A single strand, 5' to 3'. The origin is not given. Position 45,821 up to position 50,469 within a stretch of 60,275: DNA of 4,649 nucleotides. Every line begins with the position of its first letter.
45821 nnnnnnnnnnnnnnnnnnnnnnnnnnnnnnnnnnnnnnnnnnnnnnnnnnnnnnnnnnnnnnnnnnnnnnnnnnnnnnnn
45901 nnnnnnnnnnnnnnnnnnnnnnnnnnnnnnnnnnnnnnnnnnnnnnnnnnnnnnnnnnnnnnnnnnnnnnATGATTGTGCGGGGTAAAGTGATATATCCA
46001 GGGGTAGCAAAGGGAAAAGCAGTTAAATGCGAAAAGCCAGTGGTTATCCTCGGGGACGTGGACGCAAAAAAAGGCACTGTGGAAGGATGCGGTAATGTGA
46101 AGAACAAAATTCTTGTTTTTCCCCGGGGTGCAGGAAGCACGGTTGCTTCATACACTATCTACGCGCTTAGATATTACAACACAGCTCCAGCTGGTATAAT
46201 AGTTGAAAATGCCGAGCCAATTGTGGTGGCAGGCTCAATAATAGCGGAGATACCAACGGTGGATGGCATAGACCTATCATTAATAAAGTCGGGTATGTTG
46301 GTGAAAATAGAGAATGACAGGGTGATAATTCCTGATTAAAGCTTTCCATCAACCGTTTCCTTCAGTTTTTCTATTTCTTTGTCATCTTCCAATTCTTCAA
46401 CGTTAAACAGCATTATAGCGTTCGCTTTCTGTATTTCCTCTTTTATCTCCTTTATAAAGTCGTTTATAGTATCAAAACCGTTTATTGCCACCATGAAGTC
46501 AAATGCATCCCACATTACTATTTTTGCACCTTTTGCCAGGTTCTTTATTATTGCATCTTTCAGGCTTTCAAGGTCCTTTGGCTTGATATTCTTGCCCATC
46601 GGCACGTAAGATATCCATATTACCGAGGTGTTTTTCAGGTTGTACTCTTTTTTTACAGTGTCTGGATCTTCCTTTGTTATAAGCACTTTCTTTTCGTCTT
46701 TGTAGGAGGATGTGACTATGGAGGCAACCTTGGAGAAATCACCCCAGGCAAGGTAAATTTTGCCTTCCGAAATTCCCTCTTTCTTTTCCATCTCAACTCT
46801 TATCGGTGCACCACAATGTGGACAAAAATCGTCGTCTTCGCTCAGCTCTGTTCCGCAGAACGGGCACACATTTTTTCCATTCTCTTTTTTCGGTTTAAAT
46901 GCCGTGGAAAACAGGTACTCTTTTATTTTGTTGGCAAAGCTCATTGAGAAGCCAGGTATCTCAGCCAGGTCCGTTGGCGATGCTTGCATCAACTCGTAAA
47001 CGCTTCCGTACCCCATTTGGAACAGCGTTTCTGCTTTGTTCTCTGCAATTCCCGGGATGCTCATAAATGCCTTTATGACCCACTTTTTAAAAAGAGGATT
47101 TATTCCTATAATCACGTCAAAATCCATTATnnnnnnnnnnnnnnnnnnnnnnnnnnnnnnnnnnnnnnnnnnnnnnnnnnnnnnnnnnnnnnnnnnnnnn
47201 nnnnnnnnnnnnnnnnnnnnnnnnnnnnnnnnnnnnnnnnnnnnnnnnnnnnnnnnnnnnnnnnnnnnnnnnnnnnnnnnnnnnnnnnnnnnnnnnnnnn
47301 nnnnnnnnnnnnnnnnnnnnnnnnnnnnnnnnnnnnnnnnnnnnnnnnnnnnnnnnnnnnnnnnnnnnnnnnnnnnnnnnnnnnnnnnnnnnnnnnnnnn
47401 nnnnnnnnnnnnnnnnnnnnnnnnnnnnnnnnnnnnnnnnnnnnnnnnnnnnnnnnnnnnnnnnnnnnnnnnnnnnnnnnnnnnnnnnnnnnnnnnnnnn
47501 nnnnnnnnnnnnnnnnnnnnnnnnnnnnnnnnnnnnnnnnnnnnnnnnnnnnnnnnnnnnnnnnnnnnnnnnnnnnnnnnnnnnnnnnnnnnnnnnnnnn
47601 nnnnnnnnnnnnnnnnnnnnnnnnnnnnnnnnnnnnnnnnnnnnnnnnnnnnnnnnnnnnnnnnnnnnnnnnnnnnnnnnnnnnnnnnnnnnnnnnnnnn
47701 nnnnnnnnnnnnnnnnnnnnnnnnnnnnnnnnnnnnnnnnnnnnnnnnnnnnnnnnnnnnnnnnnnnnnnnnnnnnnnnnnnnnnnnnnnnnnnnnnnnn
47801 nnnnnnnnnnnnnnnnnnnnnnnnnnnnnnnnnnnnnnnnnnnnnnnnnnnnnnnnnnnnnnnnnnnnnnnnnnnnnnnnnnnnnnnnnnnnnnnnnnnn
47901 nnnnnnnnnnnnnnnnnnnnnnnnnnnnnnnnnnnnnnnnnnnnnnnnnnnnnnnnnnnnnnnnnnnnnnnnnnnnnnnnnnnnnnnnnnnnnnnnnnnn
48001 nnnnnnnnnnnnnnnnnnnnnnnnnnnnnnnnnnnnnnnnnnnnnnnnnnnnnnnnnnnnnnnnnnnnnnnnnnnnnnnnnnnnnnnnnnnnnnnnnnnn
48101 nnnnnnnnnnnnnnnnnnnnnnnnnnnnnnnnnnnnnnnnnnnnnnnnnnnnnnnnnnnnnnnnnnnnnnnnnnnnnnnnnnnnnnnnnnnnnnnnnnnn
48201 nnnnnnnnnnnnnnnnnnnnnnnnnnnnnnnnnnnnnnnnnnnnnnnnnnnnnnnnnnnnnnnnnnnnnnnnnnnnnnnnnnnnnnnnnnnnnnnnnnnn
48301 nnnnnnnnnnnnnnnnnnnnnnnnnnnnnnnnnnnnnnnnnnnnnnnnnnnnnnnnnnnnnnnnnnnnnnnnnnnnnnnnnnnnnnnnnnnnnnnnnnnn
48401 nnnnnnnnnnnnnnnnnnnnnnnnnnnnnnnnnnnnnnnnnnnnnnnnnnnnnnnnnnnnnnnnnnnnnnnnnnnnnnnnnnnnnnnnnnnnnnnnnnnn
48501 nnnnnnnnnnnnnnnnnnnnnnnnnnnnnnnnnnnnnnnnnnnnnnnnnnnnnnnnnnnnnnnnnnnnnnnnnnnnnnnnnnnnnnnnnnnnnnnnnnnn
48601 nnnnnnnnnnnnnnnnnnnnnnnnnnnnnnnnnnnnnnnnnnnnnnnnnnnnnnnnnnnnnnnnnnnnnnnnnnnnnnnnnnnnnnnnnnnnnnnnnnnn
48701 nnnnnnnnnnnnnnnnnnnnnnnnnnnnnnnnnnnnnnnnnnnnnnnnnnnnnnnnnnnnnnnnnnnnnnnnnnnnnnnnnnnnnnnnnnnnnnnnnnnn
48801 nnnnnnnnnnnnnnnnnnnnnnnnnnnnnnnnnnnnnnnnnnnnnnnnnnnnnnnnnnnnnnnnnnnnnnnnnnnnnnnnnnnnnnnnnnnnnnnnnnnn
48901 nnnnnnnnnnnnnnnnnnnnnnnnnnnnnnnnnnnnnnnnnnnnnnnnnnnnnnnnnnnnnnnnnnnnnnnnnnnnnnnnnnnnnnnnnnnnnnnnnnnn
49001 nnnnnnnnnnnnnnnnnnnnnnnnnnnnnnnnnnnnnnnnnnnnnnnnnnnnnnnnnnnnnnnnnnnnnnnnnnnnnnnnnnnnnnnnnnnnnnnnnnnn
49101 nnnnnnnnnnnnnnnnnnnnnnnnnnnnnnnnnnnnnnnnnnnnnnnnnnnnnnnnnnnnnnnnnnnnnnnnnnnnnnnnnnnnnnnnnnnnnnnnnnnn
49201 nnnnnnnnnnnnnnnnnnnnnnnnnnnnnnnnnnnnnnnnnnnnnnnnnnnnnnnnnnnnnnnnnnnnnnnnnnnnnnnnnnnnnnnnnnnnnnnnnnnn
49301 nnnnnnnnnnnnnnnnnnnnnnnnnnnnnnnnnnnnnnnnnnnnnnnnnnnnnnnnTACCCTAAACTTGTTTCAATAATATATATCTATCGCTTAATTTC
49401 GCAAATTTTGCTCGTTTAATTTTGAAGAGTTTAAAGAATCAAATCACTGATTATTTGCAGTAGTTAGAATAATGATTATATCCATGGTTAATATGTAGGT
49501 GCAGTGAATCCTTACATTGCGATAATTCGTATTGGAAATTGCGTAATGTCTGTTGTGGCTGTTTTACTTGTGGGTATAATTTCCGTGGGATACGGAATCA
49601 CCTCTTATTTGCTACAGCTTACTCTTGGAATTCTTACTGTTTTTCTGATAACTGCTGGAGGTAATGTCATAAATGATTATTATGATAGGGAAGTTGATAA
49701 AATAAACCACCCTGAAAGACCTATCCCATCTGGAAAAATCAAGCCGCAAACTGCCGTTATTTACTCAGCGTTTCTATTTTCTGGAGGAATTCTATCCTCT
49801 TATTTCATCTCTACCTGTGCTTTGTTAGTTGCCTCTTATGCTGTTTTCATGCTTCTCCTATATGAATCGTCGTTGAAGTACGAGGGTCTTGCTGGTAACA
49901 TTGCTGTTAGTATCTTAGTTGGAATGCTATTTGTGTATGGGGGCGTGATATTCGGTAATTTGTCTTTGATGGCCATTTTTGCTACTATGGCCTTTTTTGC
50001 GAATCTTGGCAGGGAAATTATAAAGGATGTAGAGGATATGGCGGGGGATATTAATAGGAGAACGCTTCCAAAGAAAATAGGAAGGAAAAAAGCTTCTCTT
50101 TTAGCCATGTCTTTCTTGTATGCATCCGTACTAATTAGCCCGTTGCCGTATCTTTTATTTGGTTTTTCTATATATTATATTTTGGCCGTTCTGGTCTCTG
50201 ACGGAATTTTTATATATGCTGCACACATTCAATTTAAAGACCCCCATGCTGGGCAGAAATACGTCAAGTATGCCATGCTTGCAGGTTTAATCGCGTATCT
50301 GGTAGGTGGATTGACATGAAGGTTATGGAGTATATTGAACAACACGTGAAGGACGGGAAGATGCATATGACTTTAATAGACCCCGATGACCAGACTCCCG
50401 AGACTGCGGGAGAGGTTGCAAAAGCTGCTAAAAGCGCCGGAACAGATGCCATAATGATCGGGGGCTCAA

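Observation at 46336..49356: Catalytically dead IleRS-like paralog fused to HhH, a double zinc ribbon and a DUF835/KaiC-like domain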

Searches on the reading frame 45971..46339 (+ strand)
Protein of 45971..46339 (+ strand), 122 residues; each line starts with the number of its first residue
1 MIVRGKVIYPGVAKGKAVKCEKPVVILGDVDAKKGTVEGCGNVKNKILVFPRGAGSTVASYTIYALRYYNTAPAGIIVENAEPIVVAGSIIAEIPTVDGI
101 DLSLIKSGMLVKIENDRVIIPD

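Call 40: search_protein_families(library=pfam, proteins=[window:45971-46339:+], max_evalue=0.001)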
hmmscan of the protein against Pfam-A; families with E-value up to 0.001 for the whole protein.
window:45971-46339:+ (122 aa): 1 family
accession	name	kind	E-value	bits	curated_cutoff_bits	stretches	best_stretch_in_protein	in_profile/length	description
PF01989.23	AcnX_swivel_put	-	3.1e-21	75.4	27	1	27-97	4-80/80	Aconitase X swivel domain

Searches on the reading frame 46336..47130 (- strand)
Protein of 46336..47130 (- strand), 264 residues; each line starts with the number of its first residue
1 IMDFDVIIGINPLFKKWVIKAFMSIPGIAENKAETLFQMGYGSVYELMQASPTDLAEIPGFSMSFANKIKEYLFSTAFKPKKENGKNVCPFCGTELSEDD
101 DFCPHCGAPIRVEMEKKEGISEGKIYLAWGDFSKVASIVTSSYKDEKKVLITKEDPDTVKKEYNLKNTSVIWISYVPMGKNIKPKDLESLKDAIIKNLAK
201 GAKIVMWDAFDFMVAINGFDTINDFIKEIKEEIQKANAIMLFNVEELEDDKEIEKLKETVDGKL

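Call 44: predict_structure(alignment_id=A3)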
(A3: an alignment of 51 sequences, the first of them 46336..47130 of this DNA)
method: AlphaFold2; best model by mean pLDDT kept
length: 264 residues; sequences in the alignment: 51
mean_pLDDT: 91.9   pTM: 0.62
mean pLDDT of the five models: 91.9, 91.2, 90.7, 90.5, 89.1
residues with pLDDT >= 90: 216; 70-90: 37; 50-70: 8; < 50: 3
segments of 3 or more residues with pLDDT < 50: none
pLDDT, mean of each block of 10 residues (from residue 1): 68 90 97 96 93 94 95 89 94 94 92 63 94 92 94 95 95 88 95 98 97 97 98 97 93 94 89
secondary structure, 60 per line:
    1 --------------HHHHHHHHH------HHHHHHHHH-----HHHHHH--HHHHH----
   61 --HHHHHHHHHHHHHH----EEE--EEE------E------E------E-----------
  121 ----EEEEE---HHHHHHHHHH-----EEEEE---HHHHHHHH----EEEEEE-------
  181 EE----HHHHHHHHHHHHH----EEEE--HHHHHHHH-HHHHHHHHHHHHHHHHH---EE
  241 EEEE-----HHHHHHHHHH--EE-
elements in order: H15-23 H30-38 H44-49 H52-56 H63-76 E81-83 E86-88 E125-129 H133-142 E148-152 H156-163 E168-173 H187-199 E204-207 H210-217 H219-235 E239-244 H250-259

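Call 48: fold_search(model_id=the predicted structure, library=pdb)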
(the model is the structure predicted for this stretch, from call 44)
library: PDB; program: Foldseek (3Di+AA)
matches with E <= 10: 1853; with E <= 0.001: 393
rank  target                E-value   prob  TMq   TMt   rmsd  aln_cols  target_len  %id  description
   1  2zud_A                1.7e-08  1.00  0.37  0.34  14.7       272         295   15  Crystal Structure of Left-handed RadA Filament (released 2009-04-07)
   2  9svx_E                2.5e-08  1.00  0.41  0.35  16.1       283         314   12  XRCC3-RAD51C-RAD51D-XRCC2 (XRCC3 complex) capping a RAD51 filament on single stranded DNA (released 2025-11-26)
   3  2zud_B                2.5e-08  1.00  0.38  0.35  15.4       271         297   14  Crystal Structure of Left-handed RadA Filament (released 2009-04-07)
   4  2zuc_A                4.1e-08  1.00  0.39  0.35  14.7       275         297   14  Crystal structure of left-handed RadA filament (released 2009-04-07)
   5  2zub_A                5.2e-08  1.00  0.38  0.35  15.3       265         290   14  Left handed RadA (released 2009-04-07)
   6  9q23_G                5.2e-08  1.00  0.40  0.34  15.8       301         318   11  DX2-CX3-RAD51 structure in the intermediate state (released 2026-03-04)
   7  2zuc_B                8.0e-08  1.00  0.39  0.35  15.2       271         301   14  Crystal structure of left-handed RadA filament (released 2009-04-07)
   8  9d4n_A                8.5e-08  1.00  0.37  0.32  19.5       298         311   11  The cryo-EM structure of the yeast Dmc1 filament bound to ssDNA in the presence of ATP (released 2025-01-22)
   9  9omy_B                1.3e-07  1.00  0.36  0.31  16.2       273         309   12  Cryo-EM structure of an octameric RAD51-XRCC3-RAD51C (RAD51-X3C) complex (released 2026-04-01)
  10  5nwl_F                1.5e-07  1.00  0.40  0.36  19.2       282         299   11  Crystal structure of a human RAD51-ATP filament. (released 2018-03-07)
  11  9q25_G                1.7e-07  1.00  0.43  0.38  15.4       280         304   10  DX2-CX3-RAD51 in the closed state (released 2026-03-04)
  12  5nwl_D                1.9e-07  1.00  0.40  0.36  19.6       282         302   11  Crystal structure of a human RAD51-ATP filament. (released 2018-03-07)
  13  9omz_B                2.0e-07  1.00  0.34  0.29  15.6       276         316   12  Cryo-EM structure of a pentameric RAD51-XRCC3-RAD51C-RAD51D-XRCC2 (51-X3CDX2) complex. (released 2026-04-01)
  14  9zzr_F                2.0e-07  1.00  0.35  0.30  16.2       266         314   13  Cryo-EM Structure of a RAD51 filament bound by ssDNA and the XRCC3-RAD51C-RAD51D-XRCC2 paralog complex (released 2026-04-01)
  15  9q28_I                2.1e-07  1.00  0.37  0.35  20.0       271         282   11  DX2-CX3-RAD51 in the active state (released 2026-03-04)
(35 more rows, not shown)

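Call 69: search_protein_representatives(protein=window:46336-47130:-)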
Query: 264 residues. Proteins with E-value up to 0.001 (for the whole library): 1003; up to 1e-10: 74; up to 1e-30: 6. The best 150 are listed.
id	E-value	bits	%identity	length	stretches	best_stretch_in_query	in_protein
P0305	5.8e-109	379.7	64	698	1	1-263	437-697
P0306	3.3e-95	334.6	57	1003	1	2-264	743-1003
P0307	4.4e-82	291.6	47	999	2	1-262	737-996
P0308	3.1e-39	151.2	37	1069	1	2-245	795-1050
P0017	8.9e-37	143.2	34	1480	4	5-118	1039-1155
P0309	4.6e-35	137.5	35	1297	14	64-113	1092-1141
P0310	3.7e-26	108.4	27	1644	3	120-261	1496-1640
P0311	7.8e-26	107.3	30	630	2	19-261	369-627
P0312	7.1e-24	100.9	32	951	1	6-256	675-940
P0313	1.3e-23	100.0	33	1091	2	3-115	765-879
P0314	1.3e-23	100.0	28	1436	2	23-244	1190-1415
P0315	2.5e-23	99.1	29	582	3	7-115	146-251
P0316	2.8e-23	98.9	35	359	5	20-120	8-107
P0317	3.0e-23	98.8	28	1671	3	147-258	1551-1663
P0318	8.5e-23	97.3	40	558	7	81-114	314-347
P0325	9.5e-19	84.1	27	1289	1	6-262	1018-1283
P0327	2.5e-18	82.7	28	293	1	18-261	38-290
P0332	6.1e-16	74.9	28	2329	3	151-262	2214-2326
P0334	2.2e-15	73.1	25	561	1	4-261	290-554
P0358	6.0e-12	61.8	30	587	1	15-261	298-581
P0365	2.6e-11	59.7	25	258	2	88-262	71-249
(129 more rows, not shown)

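Call 70: search_protein_families(library=pfam, proteins=[P0327, P0311, P0334, P0358, P0312, P0308, P0365, P0310, P0332, P0325], max_evalue=0.0001)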
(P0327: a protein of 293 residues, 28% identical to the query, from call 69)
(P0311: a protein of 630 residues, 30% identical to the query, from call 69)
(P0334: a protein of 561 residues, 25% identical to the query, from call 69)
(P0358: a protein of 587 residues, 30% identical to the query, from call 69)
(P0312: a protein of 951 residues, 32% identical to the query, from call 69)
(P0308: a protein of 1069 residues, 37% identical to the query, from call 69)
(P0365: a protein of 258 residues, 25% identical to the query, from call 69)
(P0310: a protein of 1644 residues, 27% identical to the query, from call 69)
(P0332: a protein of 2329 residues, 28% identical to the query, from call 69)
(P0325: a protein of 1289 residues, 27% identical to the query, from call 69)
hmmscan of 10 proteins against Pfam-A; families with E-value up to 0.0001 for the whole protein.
P0327 (293 aa): 2 families
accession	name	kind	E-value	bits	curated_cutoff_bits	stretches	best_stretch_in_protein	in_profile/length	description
PF05763.18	DUF835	-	1.1e-34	119.6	33.1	1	157-288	3-135/136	Protein of unknown function (DUF835)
PF14520.12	HHH_5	-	3.9e-08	34.1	27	1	41-87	3-49/57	Helix-hairpin-helix domain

P0311 (630 aa): 9 families
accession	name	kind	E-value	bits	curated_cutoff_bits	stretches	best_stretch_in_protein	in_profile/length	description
PF05763.18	DUF835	-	1.1e-32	113.1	33.1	1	491-625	4-135/136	Protein of unknown function (DUF835)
PF19302.4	DUF5915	-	1.7e-24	86.9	27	1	71-262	7-193/195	Domain of unknown function (DUF5915)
PF14520.12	HHH_5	-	1.6e-22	80.1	27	2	371-422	3-54/57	Helix-hairpin-helix domain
PF13240.11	Zn_Ribbon_1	-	2.1e-11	43.7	25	1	433-454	1-22/23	zinc-ribbon domain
PF13248.11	Zn_ribbon_3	-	1.5e-10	40.6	27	1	332-356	2-26/26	zinc-ribbon domain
PF12826.13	HHH_2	-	5e-09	36.6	27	1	374-424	7-56/64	Helix-hairpin-helix motif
PF12836.13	HHH_3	-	5.2e-09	36.5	27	1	397-430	8-42/65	Helix-hairpin-helix motif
PF12773.13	DZR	-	3.3e-08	34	27.3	1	335-452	1-45/45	Double zinc ribbon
PF00633.29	HHH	-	1.5e-07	31.3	24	1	393-422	1-30/30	Helix-hairpin-helix motif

P0334 (561 aa): 4 families
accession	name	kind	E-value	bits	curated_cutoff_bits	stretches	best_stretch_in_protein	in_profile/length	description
PF05763.18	DUF835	-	1e-29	103.5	33.1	1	422-547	4-130/136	Protein of unknown function (DUF835)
PF19302.4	DUF5915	-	7.5e-11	42.4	27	1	101-296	4-192/195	Domain of unknown function (DUF5915)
PF08264.19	Anticodon_1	-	1.1e-10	42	25.1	1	2-79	67-145/148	Anticodon-binding domain of tRNA ligase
PF14520.12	HHH_5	-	1.4e-06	29.1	27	1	320-360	16-56/57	Helix-hairpin-helix domain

P0358 (587 aa): 5 families
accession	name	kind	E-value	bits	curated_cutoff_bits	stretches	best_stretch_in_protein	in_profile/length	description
PF05763.18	DUF835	-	2.4e-32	112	33.1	1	449-579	3-135/136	Protein of unknown function (DUF835)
PF14520.12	HHH_5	-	1.3e-13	51.6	27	1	303-355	2-54/57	Helix-hairpin-helix domain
PF00633.29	HHH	-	5e-05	23.4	24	0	302-321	10-29/30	Helix-hairpin-helix motif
PF12826.13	HHH_2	-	6.3e-05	23.5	27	0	307-353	7-52/64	Helix-hairpin-helix motif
PF10391.15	DNA_pol_lambd_f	-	6.8e-05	23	29.8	0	304-345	2-43/51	Fingers domain of DNA polymerase lambda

P0312 (951 aa): 8 families
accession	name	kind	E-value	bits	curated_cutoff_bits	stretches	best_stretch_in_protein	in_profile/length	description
PF00133.28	tRNA-synt_1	-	1.4e-63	215.5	22.7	1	30-269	184-413/414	tRNA synthetases class I (I, L, M and V)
PF08264.19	Anticodon_1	-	1.6e-35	122.6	25.1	1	317-463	1-145/148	Anticodon-binding domain of tRNA ligase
PF05763.18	DUF835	-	3.7e-33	114.6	33.1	1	812-944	3-136/136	Protein of unknown function (DUF835)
PF19302.4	DUF5915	-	3.2e-20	72.9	27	1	484-679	3-192/195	Domain of unknown function (DUF5915)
PF09334.17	tRNA-synt_1g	-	6.3e-15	55.3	20.1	1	155-278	245-376/391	tRNA synthetases class I (M)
PF14520.12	HHH_5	-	3.3e-07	31.1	27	1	691-743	4-56/57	Helix-hairpin-helix domain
PF01406.26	tRNA-synt_1e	-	1.2e-06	28.5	27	1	205-277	229-299/301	tRNA synthetases class I (C) catalytic domain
PF01921.24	tRNA-synt_1f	-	8.7e-06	25.3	27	1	212-276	266-327/360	tRNA synthetases class I (K)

P0308 (1069 aa): 5 families
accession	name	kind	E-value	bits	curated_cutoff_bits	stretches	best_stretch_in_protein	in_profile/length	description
PF05763.18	DUF835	-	4.8e-28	98.1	33.1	1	940-1066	10-136/136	Protein of unknown function (DUF835)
PF08264.19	Anticodon_1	-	2.1e-13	50.8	25.1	1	465-591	1-144/148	Anticodon-binding domain of tRNA ligase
PF19302.4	DUF5915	-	2e-11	44.2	27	1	611-802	2-191/195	Domain of unknown function (DUF5915)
PF14520.12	HHH_5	-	3.5e-09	37.4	27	1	816-867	5-56/57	Helix-hairpin-helix domain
PF00133.28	tRNA-synt_1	-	5.7e-06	25.8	22.7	1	80-469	134-194/414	tRNA synthetases class I (I, L, M and V)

P0365 (258 aa): 2 families
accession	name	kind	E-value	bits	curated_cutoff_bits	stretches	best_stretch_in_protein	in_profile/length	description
PF05763.18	DUF835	-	2e-32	112.3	33.1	1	129-246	16-135/136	Protein of unknown function (DUF835)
PF12773.13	DZR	-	2.3e-05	24.9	27.3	0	38-89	1-44/45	Double zinc ribbon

P0310 (1644 aa): 11 families
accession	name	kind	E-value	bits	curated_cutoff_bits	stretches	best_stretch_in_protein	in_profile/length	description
PF00133.28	tRNA-synt_1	-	3.6e-107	359.1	22.7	1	18-639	3-411/414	tRNA synthetases class I (I, L, M and V)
PF05763.18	DUF835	-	3.5e-31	108.2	33.1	1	1512-1638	8-135/136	Protein of unknown function (DUF835)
PF08264.19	Anticodon_1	-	7.4e-29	101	25.1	1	689-835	1-145/148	Anticodon-binding domain of tRNA ligase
PF19302.4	DUF5915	-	9.5e-22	77.9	27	1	854-1050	1-192/195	Domain of unknown function (DUF5915)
PF09334.17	tRNA-synt_1g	-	2.2e-20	73.2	20.1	2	47-194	8-136/391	tRNA synthetases class I (M)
PF14520.12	HHH_5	-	1.4e-12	48.3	27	0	1282-1326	11-55/57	Helix-hairpin-helix domain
PF12826.13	HHH_2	-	3.3e-07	30.8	27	0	1282-1330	12-59/64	Helix-hairpin-helix motif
PF14559.12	TPR_19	-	1.4e-06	29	25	1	1377-1431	11-65/68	Tetratricopeptide repeat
PF13428.12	TPR_14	-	2.9e-05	24.8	23.5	0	1391-1431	1-41/44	Tetratricopeptide repeat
PF13432.12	TPR_16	-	5.1e-05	24.1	32.7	0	1397-1428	3-34/65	Tetratricopeptide repeat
PF00633.29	HHH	-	7e-05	22.9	24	0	1302-1324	7-29/30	Helix-hairpin-helix motif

P0332 (2329 aa): 6 families
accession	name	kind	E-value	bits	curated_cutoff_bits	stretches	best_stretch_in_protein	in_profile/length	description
PF00133.28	tRNA-synt_1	-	1.2e-88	298.1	22.7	1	14-624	3-408/414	tRNA synthetases class I (I, L, M and V)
PF05763.18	DUF835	-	9e-35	119.9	33.1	1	2194-2323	5-135/136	Protein of unknown function (DUF835)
PF08264.19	Anticodon_1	-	1.4e-27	96.8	25.1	1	678-823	1-144/148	Anticodon-binding domain of tRNA ligase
PF19302.4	DUF5915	-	4.1e-26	92.2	27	1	844-1041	2-193/195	Domain of unknown function (DUF5915)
PF14520.12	HHH_5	-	1.9e-14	54.3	27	1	1424-1465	14-55/57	Helix-hairpin-helix domain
PF09334.17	tRNA-synt_1g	-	2e-10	40.4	20.1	1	43-187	8-149/391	tRNA synthetases class I (M)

P0325 (1289 aa): 5 families
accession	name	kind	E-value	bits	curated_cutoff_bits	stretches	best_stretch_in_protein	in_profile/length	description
PF05763.18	DUF835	-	6.5e-30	104.1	33.1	1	1149-1275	3-130/136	Protein of unknown function (DUF835)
PF08264.19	Anticodon_1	-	6.8e-27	94.6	25.1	1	660-806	1-146/148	Anticodon-binding domain of tRNA ligase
PF00133.28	tRNA-synt_1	-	5.4e-22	78.6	22.7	1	5-583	2-377/414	tRNA synthetases class I (I, L, M and V)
PF19302.4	DUF5915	-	1.3e-17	64.5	27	1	848-1023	23-193/195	Domain of unknown function (DUF5915)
PF14520.12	HHH_5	-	6.2e-10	39.8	27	1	1035-1086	5-56/57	Helix-hairpin-helix domain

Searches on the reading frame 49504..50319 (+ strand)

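Call 40: search_protein_families(library=pfam, proteins=[window:49504-50319:+], max_evalue=0.001)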
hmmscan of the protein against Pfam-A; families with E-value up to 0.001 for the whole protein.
window:49504-50319:+ (271 aa): 1 family
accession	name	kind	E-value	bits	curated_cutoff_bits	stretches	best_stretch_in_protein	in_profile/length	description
PF01040.23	UbiA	-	3.8e-40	138.2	34.2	1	18-256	2-244/250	UbiA prenyltransferase family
